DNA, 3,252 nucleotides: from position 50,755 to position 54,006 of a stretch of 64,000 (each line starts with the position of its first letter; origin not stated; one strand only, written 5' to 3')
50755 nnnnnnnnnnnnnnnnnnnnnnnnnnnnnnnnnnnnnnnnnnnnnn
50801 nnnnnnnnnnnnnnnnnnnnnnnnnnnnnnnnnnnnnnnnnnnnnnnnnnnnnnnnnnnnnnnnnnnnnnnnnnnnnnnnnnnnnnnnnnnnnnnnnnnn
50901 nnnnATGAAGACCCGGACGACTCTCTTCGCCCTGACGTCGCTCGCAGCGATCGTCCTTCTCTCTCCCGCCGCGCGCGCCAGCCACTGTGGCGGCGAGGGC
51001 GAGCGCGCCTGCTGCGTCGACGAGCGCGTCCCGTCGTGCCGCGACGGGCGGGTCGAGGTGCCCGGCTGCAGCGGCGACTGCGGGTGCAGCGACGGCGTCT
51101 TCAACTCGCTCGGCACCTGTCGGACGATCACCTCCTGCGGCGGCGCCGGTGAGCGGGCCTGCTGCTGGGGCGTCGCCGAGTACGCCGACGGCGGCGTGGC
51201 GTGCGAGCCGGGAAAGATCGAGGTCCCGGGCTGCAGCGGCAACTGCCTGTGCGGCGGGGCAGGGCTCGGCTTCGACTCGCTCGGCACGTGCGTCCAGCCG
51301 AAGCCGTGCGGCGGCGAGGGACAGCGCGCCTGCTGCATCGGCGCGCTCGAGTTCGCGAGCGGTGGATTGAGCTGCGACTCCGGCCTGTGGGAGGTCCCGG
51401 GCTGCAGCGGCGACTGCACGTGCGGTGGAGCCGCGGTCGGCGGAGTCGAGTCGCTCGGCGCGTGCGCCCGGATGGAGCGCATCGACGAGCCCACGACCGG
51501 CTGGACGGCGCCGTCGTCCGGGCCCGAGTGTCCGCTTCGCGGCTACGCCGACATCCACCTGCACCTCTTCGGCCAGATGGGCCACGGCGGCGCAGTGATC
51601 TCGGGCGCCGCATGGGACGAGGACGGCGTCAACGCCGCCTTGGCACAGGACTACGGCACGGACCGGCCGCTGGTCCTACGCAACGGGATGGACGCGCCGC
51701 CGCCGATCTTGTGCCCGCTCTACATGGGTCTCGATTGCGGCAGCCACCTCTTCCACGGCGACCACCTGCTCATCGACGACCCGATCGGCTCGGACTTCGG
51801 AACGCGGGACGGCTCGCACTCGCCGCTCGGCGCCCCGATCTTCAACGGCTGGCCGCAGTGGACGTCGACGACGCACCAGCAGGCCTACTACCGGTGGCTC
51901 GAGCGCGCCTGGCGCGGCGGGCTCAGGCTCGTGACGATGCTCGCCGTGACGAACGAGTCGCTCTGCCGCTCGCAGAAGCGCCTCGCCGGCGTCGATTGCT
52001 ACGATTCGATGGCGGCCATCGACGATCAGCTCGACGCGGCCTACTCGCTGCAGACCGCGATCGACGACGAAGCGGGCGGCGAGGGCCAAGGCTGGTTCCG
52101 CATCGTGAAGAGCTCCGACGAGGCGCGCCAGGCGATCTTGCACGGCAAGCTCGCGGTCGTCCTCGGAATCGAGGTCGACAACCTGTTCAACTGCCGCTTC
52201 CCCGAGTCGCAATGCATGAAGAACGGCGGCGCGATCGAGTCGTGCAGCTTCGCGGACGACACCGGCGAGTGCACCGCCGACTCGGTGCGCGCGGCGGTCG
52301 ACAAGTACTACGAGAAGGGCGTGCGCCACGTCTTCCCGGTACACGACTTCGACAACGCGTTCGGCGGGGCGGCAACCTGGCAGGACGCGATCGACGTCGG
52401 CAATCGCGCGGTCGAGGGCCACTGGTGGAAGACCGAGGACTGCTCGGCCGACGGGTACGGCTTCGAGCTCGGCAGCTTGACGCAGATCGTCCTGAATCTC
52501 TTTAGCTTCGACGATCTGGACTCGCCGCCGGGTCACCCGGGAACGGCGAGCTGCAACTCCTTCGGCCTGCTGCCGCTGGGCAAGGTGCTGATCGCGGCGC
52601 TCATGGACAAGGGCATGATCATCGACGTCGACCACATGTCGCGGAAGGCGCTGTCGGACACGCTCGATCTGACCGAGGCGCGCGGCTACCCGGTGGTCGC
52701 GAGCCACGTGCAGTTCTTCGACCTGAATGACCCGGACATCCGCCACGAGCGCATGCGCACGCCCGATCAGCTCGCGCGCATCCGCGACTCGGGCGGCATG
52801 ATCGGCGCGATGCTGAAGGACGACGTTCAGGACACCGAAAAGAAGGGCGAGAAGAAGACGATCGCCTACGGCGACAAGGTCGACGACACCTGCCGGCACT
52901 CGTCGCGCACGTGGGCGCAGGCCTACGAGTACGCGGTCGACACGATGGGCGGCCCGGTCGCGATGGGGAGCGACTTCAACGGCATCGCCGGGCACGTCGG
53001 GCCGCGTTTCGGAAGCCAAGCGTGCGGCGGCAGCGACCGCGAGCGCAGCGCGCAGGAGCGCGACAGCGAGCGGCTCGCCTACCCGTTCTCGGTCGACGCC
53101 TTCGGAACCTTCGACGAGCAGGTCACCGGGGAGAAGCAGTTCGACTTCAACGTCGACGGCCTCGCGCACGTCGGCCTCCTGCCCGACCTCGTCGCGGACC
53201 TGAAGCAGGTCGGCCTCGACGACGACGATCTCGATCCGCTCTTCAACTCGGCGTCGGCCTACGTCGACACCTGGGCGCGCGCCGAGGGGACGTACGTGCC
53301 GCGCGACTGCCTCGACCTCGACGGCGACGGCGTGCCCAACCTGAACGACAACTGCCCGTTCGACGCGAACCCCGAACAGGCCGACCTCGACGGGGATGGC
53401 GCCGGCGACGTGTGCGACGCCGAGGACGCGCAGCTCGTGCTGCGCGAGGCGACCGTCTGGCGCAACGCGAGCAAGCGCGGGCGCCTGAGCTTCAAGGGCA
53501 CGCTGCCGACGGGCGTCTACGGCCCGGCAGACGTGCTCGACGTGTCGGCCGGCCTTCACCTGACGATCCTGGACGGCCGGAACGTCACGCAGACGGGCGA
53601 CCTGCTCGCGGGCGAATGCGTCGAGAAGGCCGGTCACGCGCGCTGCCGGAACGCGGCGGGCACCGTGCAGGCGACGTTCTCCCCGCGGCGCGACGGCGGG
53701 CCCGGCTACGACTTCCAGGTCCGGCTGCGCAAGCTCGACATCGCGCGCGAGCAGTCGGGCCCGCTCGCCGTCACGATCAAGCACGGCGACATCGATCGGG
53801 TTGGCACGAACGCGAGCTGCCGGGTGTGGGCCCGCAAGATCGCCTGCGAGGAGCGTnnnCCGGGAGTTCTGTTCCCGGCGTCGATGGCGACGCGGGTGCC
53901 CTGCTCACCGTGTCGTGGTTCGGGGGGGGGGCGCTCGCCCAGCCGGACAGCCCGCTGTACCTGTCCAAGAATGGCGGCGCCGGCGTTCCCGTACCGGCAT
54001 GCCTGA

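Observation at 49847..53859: Novel secreted multidomain protein (Cys-rich x4, amidohydrolase/M19-like, TSP3) next to a DUF1566 paralog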

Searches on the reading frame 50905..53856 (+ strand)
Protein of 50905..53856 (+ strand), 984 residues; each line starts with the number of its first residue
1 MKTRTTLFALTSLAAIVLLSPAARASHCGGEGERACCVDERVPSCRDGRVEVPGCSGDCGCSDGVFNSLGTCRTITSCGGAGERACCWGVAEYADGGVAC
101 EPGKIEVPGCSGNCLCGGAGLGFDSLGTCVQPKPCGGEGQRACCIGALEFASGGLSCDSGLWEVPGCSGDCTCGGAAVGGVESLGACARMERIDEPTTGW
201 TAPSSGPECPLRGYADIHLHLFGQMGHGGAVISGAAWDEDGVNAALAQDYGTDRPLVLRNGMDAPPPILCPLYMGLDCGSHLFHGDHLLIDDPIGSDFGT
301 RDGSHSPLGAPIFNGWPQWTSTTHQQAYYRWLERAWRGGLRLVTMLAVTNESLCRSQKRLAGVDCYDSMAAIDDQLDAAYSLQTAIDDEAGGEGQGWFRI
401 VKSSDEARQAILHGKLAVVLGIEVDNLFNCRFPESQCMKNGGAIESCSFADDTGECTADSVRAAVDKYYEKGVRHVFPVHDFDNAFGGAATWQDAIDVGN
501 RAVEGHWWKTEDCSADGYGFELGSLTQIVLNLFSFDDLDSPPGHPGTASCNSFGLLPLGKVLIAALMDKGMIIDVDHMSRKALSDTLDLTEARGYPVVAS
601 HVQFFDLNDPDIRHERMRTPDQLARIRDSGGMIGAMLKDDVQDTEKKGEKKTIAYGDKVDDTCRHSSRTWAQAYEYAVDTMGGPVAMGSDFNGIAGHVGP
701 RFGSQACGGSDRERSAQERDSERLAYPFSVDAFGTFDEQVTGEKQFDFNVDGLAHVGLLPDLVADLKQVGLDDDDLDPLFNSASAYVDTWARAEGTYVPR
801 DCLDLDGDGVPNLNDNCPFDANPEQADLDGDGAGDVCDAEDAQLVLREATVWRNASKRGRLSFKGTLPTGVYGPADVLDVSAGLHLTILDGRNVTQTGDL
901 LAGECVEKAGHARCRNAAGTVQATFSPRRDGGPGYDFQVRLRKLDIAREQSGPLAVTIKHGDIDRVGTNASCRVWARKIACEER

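Call 6: search_protein_families(library=pfam, proteins=[window:50905-53856:+], max_evalue=1)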
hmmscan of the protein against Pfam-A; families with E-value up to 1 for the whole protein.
window:50905-53856:+ (984 aa): 2 families
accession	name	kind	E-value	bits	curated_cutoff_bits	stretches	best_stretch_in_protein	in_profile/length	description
PF01244.27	Peptidase_M19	-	6.8e-21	75.2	26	1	553-778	157-307/319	Membrane dipeptidase (Peptidase family M19)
PF02412.23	TSP_3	-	3.2e-06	27.2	25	1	804-825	15-36/36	Thrombospondin type 3 repeat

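Call 7: search_protein_families(library=ncbifam, proteins=[window:50905-53856:+], max_evalue=1)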
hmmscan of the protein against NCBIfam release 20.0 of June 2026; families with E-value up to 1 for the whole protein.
window:50905-53856:+ (984 aa): 2 families
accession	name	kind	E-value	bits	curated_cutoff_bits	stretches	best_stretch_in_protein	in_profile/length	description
NF045500.1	Omp28_seleno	equivalog_domain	8.6e-10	38.5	200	1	804-841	274-311/377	Omp28-related selenoprotein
NF047638.1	throspo3_MtsC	equivalog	3.7e-08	32.7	350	1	804-839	66-101/428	cell-cell cohesion MYXO-CTERM protein MtsC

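Call 8: find_homologous_proteins(query=window:50905-53856:+, max_evalue=0.001)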
Query window:50905-53856:+ (984 aa): 872 proteins with E <= 0.001 among 8000 candidates; the best 120 are listed.
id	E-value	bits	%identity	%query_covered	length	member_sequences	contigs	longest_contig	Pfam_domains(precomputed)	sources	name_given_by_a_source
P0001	0.0e+0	1692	73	98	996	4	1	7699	PF01244.28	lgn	-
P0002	0.0e+0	1484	64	97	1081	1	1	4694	PF01244.28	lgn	-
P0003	0.0e+0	1314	99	57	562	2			PF01244.28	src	-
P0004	0.0e+0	1085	51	80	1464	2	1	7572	PF01244.28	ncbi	-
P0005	0.0e+0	1070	51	82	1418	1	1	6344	PF01244.28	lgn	-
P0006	0.0e+0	1059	54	79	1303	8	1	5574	PF01244.28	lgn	-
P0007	0.0e+0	1052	53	79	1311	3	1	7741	PF01244.28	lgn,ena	-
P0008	0.0e+0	1040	52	78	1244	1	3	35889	PF01244.28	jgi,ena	-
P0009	0.0e+0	1038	55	78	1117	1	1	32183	PF01244.28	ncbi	ncbi:MAG: hypothetical protein DCC71_07020, partial [Proteobacteria bacterium]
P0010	0.0e+0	1033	54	79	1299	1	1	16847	PF01244.28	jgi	jgi:microsomal dipeptidase-like Zn-dependent dipeptidase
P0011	0.0e+0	1021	53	78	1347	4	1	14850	PF01244.28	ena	-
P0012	0.0e+0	1015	53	83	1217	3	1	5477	PF00404.25,PF01244.28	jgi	-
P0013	1.8e-296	1004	52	79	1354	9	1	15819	PF18346.8,PF01244.28,PF14517.13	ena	-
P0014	2.6e-292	991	50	83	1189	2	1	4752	PF01244.28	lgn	-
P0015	6.8e-292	989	50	89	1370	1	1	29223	PF00404.25,PF01244.28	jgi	jgi:microsomal dipeptidase-like Zn-dependent dipeptidase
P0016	3.8e-280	950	51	78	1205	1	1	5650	PF01244.28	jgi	-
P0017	9.0e-280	949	54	78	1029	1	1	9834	PF01244.28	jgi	jgi:microsomal dipeptidase-like Zn-dependent dipeptidase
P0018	1.8e-279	948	56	81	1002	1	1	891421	PF01244.28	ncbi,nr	ncbi:MAG: membrane dipeptidase [bacterium]|nr:membrane dipeptidase [bacterium]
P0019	1.3e-276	939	54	79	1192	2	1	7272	PF01244.28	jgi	-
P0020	1.8e-276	938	49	78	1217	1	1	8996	PF01244.28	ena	-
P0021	8.1e-276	936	55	80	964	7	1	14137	PF01244.28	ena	-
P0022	4.4e-275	934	74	29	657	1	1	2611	PF02412.24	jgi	jgi:hypothetical protein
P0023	3.5e-274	931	55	78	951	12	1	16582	PF01244.28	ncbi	-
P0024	2.0e-266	905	55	79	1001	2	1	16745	PF01244.28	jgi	-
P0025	3.9e-266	904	55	79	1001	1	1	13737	PF01244.28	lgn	-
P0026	1.1e-265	903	53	80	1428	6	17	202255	PF00801.27,PF01244.28,PF18911.7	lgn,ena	-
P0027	1.5e-265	902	54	79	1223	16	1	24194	PF01244.28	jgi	jgi:microsomal dipeptidase-like Zn-dependent dipeptidase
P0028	5.1e-263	894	51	79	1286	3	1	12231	PF02494.23,PF01244.28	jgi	-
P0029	6.6e-262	890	54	82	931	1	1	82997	PF01244.28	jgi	jgi:microsomal dipeptidase-like Zn-dependent dipeptidase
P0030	6.3e-260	883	53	81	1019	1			PF01244.28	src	-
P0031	1.2e-259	883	53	78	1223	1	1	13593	PF01244.28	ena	-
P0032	1.1e-258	879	54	80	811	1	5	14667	PF01244.28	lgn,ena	-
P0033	1.1e-258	879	58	70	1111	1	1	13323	PF02494.23,PF01244.28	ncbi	-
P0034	2.0e-258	878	51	81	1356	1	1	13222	PF01244.28,PF00353.26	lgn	-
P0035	1.6e-257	876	57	74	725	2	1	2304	PF01244.28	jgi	jgi:microsomal dipeptidase-like Zn-dependent dipeptidase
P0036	1.9e-257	875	49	78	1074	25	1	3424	PF01244.28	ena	-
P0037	8.6e-257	873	49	79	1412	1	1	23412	PF02494.23,PF01244.28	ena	-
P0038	1.3e-256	873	55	73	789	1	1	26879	PF01244.28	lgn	-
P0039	2.1e-255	869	57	74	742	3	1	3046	PF01244.28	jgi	jgi:microsomal dipeptidase-like Zn-dependent dipeptidase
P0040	1.3e-254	866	58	73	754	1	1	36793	PF01244.28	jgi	jgi:microsomal dipeptidase-like Zn-dependent dipeptidase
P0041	4.0e-251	854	55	79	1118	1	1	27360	PF02494.23,PF01244.28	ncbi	-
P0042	4.1e-251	854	51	80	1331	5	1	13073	PF02494.23,PF01244.28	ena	-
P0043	5.1e-251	854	54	77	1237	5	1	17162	PF02494.23,PF01244.28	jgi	jgi:microsomal dipeptidase-like Zn-dependent dipeptidase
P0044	6.4e-249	847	55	79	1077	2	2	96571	PF02494.23,PF01244.28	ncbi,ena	-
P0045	9.2e-248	843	57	71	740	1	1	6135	PF01244.28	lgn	-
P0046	2.1e-247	842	52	80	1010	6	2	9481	PF01244.28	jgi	jgi:microsomal dipeptidase-like Zn-dependent dipeptidase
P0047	3.4e-246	838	54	78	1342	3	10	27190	PF02494.23,PF01244.28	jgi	jgi:microsomal dipeptidase-like Zn-dependent dipeptidase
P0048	5.0e-245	834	46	83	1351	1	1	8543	PF01244.28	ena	-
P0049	2.2e-244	832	50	78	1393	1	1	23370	PF02494.23,PF13750.13,PF01244.28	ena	-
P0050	7.1e-244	830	48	79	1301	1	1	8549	PF01244.28,PF05345.19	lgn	-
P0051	1.1e-243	830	51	81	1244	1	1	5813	PF02494.23,PF01244.28,PF22888.2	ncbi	-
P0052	3.8e-243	828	51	78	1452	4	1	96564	PF02494.23,PF01244.28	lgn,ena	-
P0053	1.5e-242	826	51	80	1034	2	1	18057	PF01244.28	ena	-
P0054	2.0e-242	826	52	80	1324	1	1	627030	PF02494.23,PF01244.28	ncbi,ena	-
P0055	3.9e-242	825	46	83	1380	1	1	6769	PF02412.24,PF01244.28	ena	-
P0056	5.8e-241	821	52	79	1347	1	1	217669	PF02494.23,PF01244.28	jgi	jgi:microsomal dipeptidase-like Zn-dependent dipeptidase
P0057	1.1e-240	820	54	77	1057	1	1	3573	PF02494.23,PF01244.28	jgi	jgi:microsomal dipeptidase-like Zn-dependent dipeptidase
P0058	1.2e-239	816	45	98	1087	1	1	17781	PF01244.28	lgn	-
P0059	3.3e-239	815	52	78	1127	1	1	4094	PF02494.23,PF01244.28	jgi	jgi:microsomal dipeptidase-like Zn-dependent dipeptidase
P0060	4.3e-238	811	53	78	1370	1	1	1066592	PF02494.23,PF01244.28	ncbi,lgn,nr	ncbi:HYR domain-containing protein [bacterium]|nr:HYR domain-containing protein [bacterium]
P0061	6.3e-238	811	48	80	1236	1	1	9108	PF18676.7,PF16640.12,PF01244.28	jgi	jgi:microsomal dipeptidase-like Zn-dependent dipeptidase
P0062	5.7e-237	807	47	79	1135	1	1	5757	PF01244.28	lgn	-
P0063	3.5e-236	805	52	79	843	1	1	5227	PF01244.28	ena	-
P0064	9.6e-236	803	50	79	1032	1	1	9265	PF01244.28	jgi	jgi:microsomal dipeptidase-like Zn-dependent dipeptidase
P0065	1.3e-235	803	46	78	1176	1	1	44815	PF01244.28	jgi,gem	-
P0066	3.4e-235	802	52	78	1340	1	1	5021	PF02494.23,PF01244.28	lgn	-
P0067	1.5e-234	799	50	77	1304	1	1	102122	PF02494.23,PF01244.28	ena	-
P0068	2.9e-234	798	53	73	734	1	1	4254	PF01244.28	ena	-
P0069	1.6e-233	796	48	82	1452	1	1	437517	PF02494.23,PF01244.28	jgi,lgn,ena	-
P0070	3.1e-233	795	49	80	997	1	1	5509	PF01244.28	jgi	jgi:microsomal dipeptidase-like Zn-dependent dipeptidase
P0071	4.0e-233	795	48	81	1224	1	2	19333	PF02494.23,PF01244.28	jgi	jgi:microsomal dipeptidase-like Zn-dependent dipeptidase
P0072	7.3e-232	791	50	78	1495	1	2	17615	PF02494.23,PF01244.28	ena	-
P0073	7.9e-232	790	46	78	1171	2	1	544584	PF01244.28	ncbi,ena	ncbi:MAG: membrane dipeptidase [Marinicella sp.]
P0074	1.7e-231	789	46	83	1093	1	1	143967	PF02412.24,PF01244.28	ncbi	ncbi:MAG: membrane dipeptidase [Gammaproteobacteria bacterium]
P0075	5.4e-231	788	50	78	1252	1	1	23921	PF02494.23,PF01244.28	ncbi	-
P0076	2.7e-230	785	55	73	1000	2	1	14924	PF01244.28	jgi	jgi:microsomal dipeptidase-like Zn-dependent dipeptidase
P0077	4.2e-230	785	48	80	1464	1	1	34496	PF02494.23,PF01244.28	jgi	jgi:microsomal dipeptidase-like Zn-dependent dipeptidase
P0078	6.7e-229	781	49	80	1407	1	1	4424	PF01244.28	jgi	jgi:microsomal dipeptidase-like Zn-dependent dipeptidase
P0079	2.1e-228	779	49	81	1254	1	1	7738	PF00404.25,PF16640.12,PF01244.28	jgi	jgi:microsomal dipeptidase-like Zn-dependent dipeptidase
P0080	1.8e-227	776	48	82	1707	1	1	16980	PF00801.27,PF02494.23,PF01244.28,PF18911.7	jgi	jgi:microsomal dipeptidase-like Zn-dependent dipeptidase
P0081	5.1e-227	775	50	81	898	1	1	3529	PF01244.28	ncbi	ncbi:MAG: hypothetical protein E4H01_04305, partial [Lysobacterales bacterium]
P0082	1.7e-226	773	48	79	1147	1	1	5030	PF01244.28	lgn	-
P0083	2.6e-226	772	46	81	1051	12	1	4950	PF01244.28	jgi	-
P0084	5.2e-226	771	54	74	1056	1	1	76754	PF02494.23,PF01244.28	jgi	jgi:microsomal dipeptidase-like Zn-dependent dipeptidase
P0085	1.2e-225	770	49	81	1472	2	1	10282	PF00801.27,PF02494.23,PF01244.28,PF18911.7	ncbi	-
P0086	1.3e-225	770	49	78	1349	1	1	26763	PF02494.23,PF01244.28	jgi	jgi:microsomal dipeptidase-like Zn-dependent dipeptidase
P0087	4.5e-224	765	56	62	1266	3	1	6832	PF00801.27,PF01244.28,PF18911.7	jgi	jgi:microsomal dipeptidase-like Zn-dependent dipeptidase/PKD repeat protein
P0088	5.4e-224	764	48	82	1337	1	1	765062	PF16640.12,PF01244.28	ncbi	-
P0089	5.9e-224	764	48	81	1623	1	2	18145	PF02494.23,PF01244.28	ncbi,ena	-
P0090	2.2e-223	763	53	74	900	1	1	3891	PF01244.28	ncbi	-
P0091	5.7e-223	761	51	79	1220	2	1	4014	PF02494.23,PF01244.28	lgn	-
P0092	2.0e-222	759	51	73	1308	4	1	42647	PF01244.28,PF05345.19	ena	-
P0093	2.5e-222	759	46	81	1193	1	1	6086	PF02412.24,PF01244.28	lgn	-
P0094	4.0e-220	752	50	80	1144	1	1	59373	PF02494.23,PF01244.28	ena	-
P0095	2.0e-219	749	49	79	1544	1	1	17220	PF00801.27,PF01244.28,PF18911.7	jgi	jgi:microsomal dipeptidase-like Zn-dependent dipeptidase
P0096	2.2e-219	749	48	80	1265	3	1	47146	PF16640.12,PF01244.28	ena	-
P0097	5.3e-219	748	52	74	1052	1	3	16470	PF01244.28,PF13620.13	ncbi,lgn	ncbi:MAG: membrane dipeptidase [Anaerolineae bacterium]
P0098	1.2e-218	747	49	80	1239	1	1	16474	PF02494.23,PF01244.28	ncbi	-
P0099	1.3e-218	747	49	80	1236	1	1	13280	PF01244.28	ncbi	-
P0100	9.7e-217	740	49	79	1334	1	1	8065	PF02494.23,PF01244.28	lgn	-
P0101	1.0e-216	740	50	80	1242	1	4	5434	PF02494.23,PF01244.28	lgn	-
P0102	2.5e-216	739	49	78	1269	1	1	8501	PF16640.12,PF01244.28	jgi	jgi:microsomal dipeptidase-like Zn-dependent dipeptidase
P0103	4.5e-216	738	47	80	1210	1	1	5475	PF16640.12,PF01244.28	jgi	jgi:microsomal dipeptidase-like Zn-dependent dipeptidase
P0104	7.2e-216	738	51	74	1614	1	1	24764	PF00801.27,PF02494.23,PF01244.28,PF18911.7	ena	-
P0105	2.1e-215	736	53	66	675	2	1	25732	PF01244.28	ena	-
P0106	2.5e-215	736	53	64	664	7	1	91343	PF01244.28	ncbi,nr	ncbi:MAG TPA: membrane dipeptidase [Candidatus Binataceae bacterium]|nr:membrane dipeptidase [Candid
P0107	2.7e-215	736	48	78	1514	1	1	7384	PF01244.28,PF05345.19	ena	-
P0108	1.5e-214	733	46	81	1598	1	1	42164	PF02494.23,PF01244.28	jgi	-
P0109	6.3e-214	731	48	80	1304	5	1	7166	PF16640.12,PF01244.28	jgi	jgi:microsomal dipeptidase-like Zn-dependent dipeptidase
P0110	2.5e-213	729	50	73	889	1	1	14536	PF01244.28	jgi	jgi:microsomal dipeptidase-like Zn-dependent dipeptidase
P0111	1.5e-212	727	47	78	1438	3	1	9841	PF13927.13,PF01244.28,PF05345.19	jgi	jgi:microsomal dipeptidase-like Zn-dependent dipeptidase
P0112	1.5e-212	727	49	74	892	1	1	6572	PF01244.28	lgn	-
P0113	3.8e-212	725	47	79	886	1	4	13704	PF01244.28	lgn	-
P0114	3.9e-212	725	47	80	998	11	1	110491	PF01244.28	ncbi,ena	-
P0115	1.4e-211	723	48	78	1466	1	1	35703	PF01244.28,PF05345.19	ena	-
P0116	1.5e-211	723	48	75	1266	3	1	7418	PF01244.28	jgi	jgi:microsomal dipeptidase-like Zn-dependent dipeptidase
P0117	7.1e-211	721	46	82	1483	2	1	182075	PF01244.28,PF05345.19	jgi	jgi:microsomal dipeptidase-like Zn-dependent dipeptidase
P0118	1.9e-210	720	48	73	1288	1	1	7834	PF01244.28,PF05345.19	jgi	jgi:microsomal dipeptidase-like Zn-dependent dipeptidase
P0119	2.5e-210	719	47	78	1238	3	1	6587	PF18676.7,PF01244.28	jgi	-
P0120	6.0e-210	718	48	73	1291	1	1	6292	PF02494.23,PF01244.28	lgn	-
